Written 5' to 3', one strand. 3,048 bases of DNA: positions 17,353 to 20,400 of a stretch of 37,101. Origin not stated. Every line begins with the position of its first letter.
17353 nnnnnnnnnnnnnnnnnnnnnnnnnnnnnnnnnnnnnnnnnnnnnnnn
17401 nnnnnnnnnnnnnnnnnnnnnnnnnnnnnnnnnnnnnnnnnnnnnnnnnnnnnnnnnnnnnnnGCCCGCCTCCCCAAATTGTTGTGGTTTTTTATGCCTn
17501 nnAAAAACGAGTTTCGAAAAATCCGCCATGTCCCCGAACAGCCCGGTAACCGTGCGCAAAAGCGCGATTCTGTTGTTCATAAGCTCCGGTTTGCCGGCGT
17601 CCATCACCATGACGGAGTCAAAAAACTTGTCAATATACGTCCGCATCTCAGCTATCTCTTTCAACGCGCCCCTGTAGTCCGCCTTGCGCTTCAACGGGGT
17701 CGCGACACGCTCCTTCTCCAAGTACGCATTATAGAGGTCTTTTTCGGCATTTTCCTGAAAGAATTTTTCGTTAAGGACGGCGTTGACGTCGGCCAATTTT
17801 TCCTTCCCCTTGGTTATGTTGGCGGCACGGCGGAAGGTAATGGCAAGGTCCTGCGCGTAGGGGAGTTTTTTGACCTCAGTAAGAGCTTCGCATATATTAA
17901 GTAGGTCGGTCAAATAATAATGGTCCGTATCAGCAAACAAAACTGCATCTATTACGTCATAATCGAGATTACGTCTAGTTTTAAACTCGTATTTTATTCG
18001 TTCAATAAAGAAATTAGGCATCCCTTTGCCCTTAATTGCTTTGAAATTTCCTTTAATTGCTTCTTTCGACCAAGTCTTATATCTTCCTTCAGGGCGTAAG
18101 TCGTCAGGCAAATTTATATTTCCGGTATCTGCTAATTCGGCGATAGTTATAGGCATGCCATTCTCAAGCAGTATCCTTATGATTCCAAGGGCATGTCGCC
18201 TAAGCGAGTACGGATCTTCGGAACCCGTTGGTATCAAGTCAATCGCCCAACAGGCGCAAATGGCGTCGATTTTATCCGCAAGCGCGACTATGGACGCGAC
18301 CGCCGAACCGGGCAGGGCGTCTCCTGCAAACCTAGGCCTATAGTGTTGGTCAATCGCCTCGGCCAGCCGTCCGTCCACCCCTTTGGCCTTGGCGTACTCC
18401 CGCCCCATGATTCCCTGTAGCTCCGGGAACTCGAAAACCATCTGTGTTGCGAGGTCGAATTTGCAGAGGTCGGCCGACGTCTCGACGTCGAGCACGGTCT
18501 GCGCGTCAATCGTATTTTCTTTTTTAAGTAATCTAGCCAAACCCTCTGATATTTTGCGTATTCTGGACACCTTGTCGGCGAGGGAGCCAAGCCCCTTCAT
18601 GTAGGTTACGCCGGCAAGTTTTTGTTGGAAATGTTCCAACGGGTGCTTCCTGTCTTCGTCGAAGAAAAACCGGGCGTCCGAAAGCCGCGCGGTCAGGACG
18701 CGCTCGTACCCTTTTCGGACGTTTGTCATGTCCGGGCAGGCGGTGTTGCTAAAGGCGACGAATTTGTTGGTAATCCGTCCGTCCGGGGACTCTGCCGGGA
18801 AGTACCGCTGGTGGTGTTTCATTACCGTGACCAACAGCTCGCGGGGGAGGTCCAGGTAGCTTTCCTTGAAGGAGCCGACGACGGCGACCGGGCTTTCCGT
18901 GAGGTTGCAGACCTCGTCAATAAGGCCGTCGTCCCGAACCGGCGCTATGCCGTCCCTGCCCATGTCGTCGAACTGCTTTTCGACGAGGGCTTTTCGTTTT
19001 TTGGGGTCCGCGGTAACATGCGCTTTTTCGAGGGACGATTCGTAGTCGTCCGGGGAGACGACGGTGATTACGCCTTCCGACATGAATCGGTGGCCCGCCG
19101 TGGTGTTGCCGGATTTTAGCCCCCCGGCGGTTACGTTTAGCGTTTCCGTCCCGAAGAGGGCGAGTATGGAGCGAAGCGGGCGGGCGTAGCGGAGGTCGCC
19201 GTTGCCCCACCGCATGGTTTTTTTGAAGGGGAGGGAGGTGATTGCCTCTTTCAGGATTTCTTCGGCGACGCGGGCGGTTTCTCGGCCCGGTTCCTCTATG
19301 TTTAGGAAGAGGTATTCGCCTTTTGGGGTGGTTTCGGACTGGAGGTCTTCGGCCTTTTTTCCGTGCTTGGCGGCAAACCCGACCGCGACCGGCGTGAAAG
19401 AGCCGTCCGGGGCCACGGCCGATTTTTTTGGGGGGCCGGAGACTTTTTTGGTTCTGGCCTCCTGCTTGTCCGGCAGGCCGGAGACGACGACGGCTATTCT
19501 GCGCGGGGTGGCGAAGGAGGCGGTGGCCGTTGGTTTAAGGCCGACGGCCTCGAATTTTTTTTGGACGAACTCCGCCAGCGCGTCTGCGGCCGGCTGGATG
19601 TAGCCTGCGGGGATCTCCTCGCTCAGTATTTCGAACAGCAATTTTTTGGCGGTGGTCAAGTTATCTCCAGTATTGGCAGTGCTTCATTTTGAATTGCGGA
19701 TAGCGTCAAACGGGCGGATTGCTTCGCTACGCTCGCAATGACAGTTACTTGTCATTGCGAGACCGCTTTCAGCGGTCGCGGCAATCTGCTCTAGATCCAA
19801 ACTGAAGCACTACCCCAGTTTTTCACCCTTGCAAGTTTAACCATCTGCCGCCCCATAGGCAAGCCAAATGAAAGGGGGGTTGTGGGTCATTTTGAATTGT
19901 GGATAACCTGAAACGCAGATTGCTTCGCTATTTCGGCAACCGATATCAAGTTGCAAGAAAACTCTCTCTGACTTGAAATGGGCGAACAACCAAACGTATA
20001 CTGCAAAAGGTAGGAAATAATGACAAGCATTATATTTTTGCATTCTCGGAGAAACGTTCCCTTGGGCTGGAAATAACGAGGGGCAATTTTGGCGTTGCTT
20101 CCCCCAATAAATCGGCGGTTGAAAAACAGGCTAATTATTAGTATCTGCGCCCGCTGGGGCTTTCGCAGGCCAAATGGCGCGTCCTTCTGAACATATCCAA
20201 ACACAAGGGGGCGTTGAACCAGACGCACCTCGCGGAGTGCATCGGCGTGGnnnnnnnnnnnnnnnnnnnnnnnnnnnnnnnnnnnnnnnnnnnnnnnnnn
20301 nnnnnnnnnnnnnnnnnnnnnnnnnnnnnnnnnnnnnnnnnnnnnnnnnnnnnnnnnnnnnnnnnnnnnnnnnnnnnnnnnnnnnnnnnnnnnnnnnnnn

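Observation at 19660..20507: Repeat-rich 550-bp intergenic region ending in a 5'-truncated marR in front of the RND efflux operon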

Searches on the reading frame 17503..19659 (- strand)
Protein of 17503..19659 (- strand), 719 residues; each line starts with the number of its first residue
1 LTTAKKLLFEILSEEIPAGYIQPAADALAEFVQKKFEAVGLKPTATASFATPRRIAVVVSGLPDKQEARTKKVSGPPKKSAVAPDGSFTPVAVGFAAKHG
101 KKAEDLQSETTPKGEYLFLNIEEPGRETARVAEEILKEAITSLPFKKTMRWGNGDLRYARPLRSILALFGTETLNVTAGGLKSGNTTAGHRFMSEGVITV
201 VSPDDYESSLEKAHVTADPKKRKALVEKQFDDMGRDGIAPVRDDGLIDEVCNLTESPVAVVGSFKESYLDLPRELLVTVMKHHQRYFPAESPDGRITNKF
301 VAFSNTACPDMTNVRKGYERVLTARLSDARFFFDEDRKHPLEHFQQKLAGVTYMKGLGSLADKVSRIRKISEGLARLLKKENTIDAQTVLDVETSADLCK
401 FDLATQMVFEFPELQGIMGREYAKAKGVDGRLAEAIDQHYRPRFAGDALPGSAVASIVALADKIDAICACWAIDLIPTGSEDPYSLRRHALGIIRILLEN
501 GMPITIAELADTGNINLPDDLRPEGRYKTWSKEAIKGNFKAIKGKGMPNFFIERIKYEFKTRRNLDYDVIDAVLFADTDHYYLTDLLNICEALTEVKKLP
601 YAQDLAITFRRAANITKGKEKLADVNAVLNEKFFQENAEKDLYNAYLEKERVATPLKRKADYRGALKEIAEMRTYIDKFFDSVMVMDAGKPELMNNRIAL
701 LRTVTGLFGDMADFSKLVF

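Call 23: search_protein_families(library=pfam, proteins=[window:17503-19659:-], max_evalue=0.00001)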
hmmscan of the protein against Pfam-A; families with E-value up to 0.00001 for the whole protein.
window:17503-19659:- (719 aa): 2 families
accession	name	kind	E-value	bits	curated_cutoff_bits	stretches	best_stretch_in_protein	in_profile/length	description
PF02092.22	tRNA_synt_2f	-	6.2e-188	626.5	29.2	1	7-574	1-535/536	Glycyl-tRNA synthetase beta subunit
PF05746.21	DALR_1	-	6.8e-08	33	22.3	1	609-705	5-99/117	DALR anticodon binding domain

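Call 24: find_related_loci(query=window:17503-19659:-, collection=genome_contigs, flank=6000)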
Query window:17503-19659:- (719 aa) in genome_contigs; peptide patterns used: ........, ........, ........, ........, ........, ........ (x = any residue, [..] = any of these).
304 stretches matched a pattern; 256 encode a relative of the query (tblastn E <= 1e-3); the best 80 are kept; 80 distinct loci.
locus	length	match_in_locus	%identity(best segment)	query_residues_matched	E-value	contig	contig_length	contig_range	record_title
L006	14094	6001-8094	69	1-719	0e+0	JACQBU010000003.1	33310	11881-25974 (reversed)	MAG: Nitrospinota bacterium isolate NC_groundwater_950_Pr1_S-0.2um_59_16 Montesol18-Sp2_coassembly_scaffold_28751, whole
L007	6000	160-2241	59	6-719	0e+0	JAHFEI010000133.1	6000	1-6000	MAG: Nitrospinales bacterium isolate nzgw265 NODE_43390_length_6001_cov_2.152041, whole genome shotgun sequence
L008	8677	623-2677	58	6-719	0e+0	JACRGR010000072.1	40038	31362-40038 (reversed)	MAG: Nitrospinota bacterium isolate NC_groundwater_1756_Pr3_B-0.1um_59_45 SR-2_scaffold_141_3172888, whole genome shotgu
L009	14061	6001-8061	40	3-717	2e-151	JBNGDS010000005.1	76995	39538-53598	MAG: Desulfomonilia bacterium isolate E05-038 bin56.fa-5, whole genome shotgun sequence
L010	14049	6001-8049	40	7-717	9e-150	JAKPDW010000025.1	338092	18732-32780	MAG: Deltaproteobacteria bacterium isolate JPMR_maxbin.080 k141_353800, whole genome shotgun sequence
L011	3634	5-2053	39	13-717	5e-155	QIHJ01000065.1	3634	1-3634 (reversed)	MAG: Candidatus Dadabacteria bacterium isolate SZUA-126 Ga0063293_10045599, whole genome shotgun sequence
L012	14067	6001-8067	39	1-717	6e-148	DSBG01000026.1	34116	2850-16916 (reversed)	MAG TPA_asm: Deltaproteobacteria bacterium isolate SpSt-1167 Ga0129302_1000355, whole genome shotgun sequence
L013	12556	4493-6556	39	1-715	1e-147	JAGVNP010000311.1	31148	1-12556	MAG: Deltaproteobacteria bacterium isolate DeMMO3_31 c_000000059693, whole genome shotgun sequence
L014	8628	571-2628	40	4-717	7e-148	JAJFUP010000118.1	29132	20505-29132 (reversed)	MAG: Deltaproteobacteria bacterium isolate bin.476 k141_1532210, whole genome shotgun sequence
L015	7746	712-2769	40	4-717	1e-147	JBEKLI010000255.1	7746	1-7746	MAG: Desulfomonilia bacterium isolate SPRUCE 367 SPRUCE_367_255, whole genome shotgun sequence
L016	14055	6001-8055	40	6-719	5e-147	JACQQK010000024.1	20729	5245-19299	MAG: Nitrospinota bacterium isolate NC_groundwater_1331_Ag_S-0.2um_58_131 S_p2_S4_coassembly_k141_296726, whole genome s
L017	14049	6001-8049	38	7-718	2e-147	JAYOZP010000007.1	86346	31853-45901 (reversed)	MAG: Nitrospinales bacterium isolate 139561_S162_rosella_bins.tsv.096 NODE_194_length_86346_cov_6.311168, whole genome s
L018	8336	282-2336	39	6-719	1e-146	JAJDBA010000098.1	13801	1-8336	MAG: Nitrospinaceae bacterium isolate OFTM251 OFTM251_97, whole genome shotgun sequence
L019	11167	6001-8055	39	6-719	2e-146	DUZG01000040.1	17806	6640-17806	MAG TPA_asm: Nitrospinota bacterium isolate MAG_09705_ntspn_70 Ga0115000_10001987, whole genome shotgun sequence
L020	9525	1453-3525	38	5-717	2e-146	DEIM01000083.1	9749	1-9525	MAG TPA_asm: Candidatus Dadabacteria bacterium UBA2774 UBA2774_contig_796, whole genome shotgun sequence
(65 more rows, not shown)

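Call 27: search_protein_families(library=pfam, proteins=[L006:4909-5817:-, L006:4118-4954:+, L006:2913-4139:-, L006:2814-3959:+, L006:2036-2905:-, L006:974-2005:-], max_evalue=0.00001)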
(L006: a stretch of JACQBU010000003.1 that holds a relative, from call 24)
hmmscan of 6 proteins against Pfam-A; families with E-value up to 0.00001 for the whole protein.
L006:4909-5817:- (303 aa): 1 family
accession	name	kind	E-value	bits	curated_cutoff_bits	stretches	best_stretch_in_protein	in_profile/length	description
PF00698.26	Acyl_transf_1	-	9.7e-35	121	32.7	1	6-294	2-289/319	Acyl transferase domain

L006:4118-4954:+ (279 aa): 0 families

L006:2913-4139:- (409 aa): 6 families
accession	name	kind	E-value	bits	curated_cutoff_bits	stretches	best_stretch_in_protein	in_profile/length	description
PF13616.12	Rotamase_3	-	2.1e-32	112.5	22.5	1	250-363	7-116/116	PPIC-type PPIASE domain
PF00639.27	Rotamase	-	3.4e-29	102.1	21.7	1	267-360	1-96/97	PPIC-type PPIASE domain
PF13145.12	Rotamase_2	-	2.1e-20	74.2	27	1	241-375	1-121/121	PPIC-type PPIASE domain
PF13624.11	SurA_N_3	-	1e-11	45.4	27.2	1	117-228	39-159/162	SurA-like N-terminal domain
PF09312.16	SurA_N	-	5.5e-09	36.7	30.8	1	116-228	2-115/118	SurA N-terminal domain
PF13623.11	SurA_N_2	-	9.1e-06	26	28.5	1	116-207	40-140/145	SurA-like N-terminal domain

L006:2814-3959:+ (382 aa): 0 families

L006:2036-2905:- (290 aa): 0 families

L006:974-2005:- (344 aa): 3 families
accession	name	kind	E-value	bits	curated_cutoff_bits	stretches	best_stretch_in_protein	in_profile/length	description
PF00005.33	ABC_tran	-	1.9e-23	84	25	1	48-191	2-136/137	ABC transporter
PF13304.12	AAA_21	-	2.5e-14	54.5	27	1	159-224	233-300/304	AAA domain, putative AbiEii toxin, Type IV TA system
PF13732.12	DrrA1-3_C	-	7e-06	27.1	27.4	0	248-324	3-74/81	ATP-binding protein DrrA1-3-like, C-terminal domain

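Call 51: find_encoding_contigs(protein=window:17503-19659:-, flank=2000, max_places=10)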
Protein seq(719 aa) (719 aa): 3 contigs read that carry it; 3 places shown.
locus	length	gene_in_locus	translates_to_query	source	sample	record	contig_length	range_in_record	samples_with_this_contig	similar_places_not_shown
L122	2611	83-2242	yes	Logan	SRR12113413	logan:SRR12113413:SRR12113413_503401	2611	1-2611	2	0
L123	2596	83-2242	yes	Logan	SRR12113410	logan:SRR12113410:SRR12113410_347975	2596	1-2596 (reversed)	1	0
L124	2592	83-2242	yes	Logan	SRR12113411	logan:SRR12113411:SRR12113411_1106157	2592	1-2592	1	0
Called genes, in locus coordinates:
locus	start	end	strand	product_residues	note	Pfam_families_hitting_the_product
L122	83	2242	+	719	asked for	PF02092:tRNA_synt_2f, PF05746:DALR_1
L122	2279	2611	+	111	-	?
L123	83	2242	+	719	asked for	PF02092:tRNA_synt_2f, PF05746:DALR_1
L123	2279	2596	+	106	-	?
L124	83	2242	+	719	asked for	PF02092:tRNA_synt_2f, PF05746:DALR_1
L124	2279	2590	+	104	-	?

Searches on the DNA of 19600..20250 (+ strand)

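Call 7: search_rna_families(source=window, start=19600, end=20250, threshold=evalue, max_evalue=5)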
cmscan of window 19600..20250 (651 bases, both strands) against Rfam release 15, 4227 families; matches with E-value up to 5: 0.
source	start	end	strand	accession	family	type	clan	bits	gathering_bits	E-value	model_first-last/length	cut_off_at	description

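Call 66: search_dna_similar(query=window:19667-19822:+, collection=plasmids, mode=distant, max_evalue=0.01, max_rows=20)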
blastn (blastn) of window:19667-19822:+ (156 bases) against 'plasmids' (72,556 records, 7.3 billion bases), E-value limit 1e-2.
Records with a match: 2; places in all: 20; records where one place covers at least 80% of the query: 0.
Best place of each record, by identity: >=99% 1; 80-90% 1.
By first word of the organism name: Novosphingobium 1; Aulosira 1.
By predicted mobility (MOB-suite, as given by PLSDB): conjugative 2.
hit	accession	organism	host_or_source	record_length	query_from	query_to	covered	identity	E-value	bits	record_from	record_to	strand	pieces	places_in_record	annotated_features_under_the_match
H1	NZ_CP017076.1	Novosphingobium resinovorum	single cell,soil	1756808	37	76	26%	88.1%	2e-4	52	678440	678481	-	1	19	none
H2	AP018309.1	Aulosira laxa NIES-50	-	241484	50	76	17%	100.0%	8e-4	50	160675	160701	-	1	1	none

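Call 67: get_annotated_region(hit=H1, flank=1500)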
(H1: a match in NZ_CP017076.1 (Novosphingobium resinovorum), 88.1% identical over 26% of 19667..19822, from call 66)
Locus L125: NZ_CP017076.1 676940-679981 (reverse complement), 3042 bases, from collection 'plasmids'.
description: Novosphingobium resinovorum strain SA1 plasmid pSA1
organism: Novosphingobium resinovorum (NCBI taxid 158500)
taxonomy: Bacteria; Pseudomonadota; Alphaproteobacteria; Sphingomonadales; Sphingomonadaceae; Novosphingobium; Novosphingobium resinovorum
host: -; source: single cell,soil; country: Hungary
typing (MOB-suite, as given by PLSDB): conjugative; relaxase MOBP; mating-pair formation MPF_T
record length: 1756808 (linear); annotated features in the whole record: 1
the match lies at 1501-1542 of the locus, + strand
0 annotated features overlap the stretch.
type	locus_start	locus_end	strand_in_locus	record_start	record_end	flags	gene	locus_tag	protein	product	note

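Call 68: get_annotated_region(hit=H2, flank=1500)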
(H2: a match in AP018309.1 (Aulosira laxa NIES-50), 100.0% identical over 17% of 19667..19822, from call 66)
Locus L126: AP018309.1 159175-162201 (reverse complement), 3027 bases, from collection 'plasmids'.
description: Aulosira laxa NIES-50 plasmid plasmid2 DNA, complete genome
organism: Aulosira laxa NIES-50 (NCBI taxid 1541988)
taxonomy: Bacteria; Cyanobacteriota; Cyanophyceae; Nostocales; Fortieaceae; Aulosira; Aulosira laxa; Aulosira laxa NIES-50
host: -; source: -; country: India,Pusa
typing (MOB-suite, as given by PLSDB): conjugative; relaxase MOBF; mating-pair formation MPF_T
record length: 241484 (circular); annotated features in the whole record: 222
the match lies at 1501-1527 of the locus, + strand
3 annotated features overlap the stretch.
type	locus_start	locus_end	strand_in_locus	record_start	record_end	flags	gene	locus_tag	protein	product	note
CDS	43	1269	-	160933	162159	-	-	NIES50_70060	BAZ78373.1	major facilitator superfamily protein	-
CDS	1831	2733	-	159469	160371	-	-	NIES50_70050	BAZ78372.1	hypothetical protein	-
CDS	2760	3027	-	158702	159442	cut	-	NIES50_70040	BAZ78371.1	hypothetical protein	-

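Call 76: search_dna_similar(query=L125:1466-1542:+, collection=plasmids, mode=distant, max_evalue=0.001, max_rows=40, rows=spread)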
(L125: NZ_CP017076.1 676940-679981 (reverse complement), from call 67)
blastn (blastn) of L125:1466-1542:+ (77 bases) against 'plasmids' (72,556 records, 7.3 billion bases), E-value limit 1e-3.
In 1 record(s) the limit of 40 matching pieces per record was reached: places in those records are undercounted.
Records with a match: 9; places in all: 61; records where one place covers at least 80% of the query: 9.
Best place of each record, by identity: >=99% 1; 80-90% 2; 60-80% 6.
By first word of the organism name: Novosphingobium 4; Methylobacterium 3; Methylosinus 2.
By predicted mobility (MOB-suite, as given by PLSDB): non-mobilizable 6; conjugative 2; mobilizable 1.
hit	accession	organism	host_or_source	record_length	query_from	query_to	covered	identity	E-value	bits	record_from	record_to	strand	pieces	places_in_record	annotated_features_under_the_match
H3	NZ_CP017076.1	Novosphingobium resinovorum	single cell,soil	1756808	1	77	100%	100.0%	2e-31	140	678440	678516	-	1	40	none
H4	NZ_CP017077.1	Novosphingobium resinovorum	single cell,soil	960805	2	77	99%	89.5%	6e-20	102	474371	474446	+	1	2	none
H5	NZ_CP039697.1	Novosphingobium sp. EMRT-2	cell,freshwater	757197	1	77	100%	83.1%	2e-13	81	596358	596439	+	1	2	none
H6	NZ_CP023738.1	Methylosinus trichosporium OB3b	isolate,soil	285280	1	77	100%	79.5%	4e-9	67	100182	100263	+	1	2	none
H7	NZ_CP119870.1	Methylosinus trichosporium OB3b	Whole Organism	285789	1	77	100%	79.5%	4e-9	67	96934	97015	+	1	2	none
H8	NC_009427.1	Novosphingobium aromaticivorans DSM 12444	-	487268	1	77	100%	76.5%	5e-8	63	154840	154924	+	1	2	none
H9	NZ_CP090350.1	Methylobacterium oryzae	single cell,soil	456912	2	77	99%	76.7%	1e-9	68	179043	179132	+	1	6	none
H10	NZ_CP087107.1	Methylobacterium sp. NMS14P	Coffea arabica,Pure culture,root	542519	2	77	99%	74.7%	4e-9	66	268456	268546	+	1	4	none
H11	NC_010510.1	Methylobacterium radiotolerans JCM 2831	-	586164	2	77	99%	73.3%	3e-5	55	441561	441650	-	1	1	none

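Call 77: search_rna_families(sources=[L125, L126], threshold=evalue, max_evalue=1)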
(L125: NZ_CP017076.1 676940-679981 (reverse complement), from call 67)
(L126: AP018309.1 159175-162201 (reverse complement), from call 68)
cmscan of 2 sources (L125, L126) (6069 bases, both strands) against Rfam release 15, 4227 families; matches with E-value up to 1: 4.
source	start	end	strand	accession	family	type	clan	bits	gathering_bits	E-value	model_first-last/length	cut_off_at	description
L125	1472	1538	-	RF00244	mir-26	Gene; miRNA;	-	37.4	57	2.4e-06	1-81/81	no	mir-26 microRNA precursor family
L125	1465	1545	+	RF03606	mir-2071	Gene; miRNA;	-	27.7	100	0.0025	1-74/74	no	mir-2071 microRNA precursor family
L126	1679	1736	-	RF04145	MIR8706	Gene; miRNA;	-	22.7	95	0.76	1-101/101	no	MIR8706 microRNA precursor family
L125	1473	1537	-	RF02514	5_ureB_sRNA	Gene; sRNA;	-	19.3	40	0.06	77-154/292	no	5' ureB small RNA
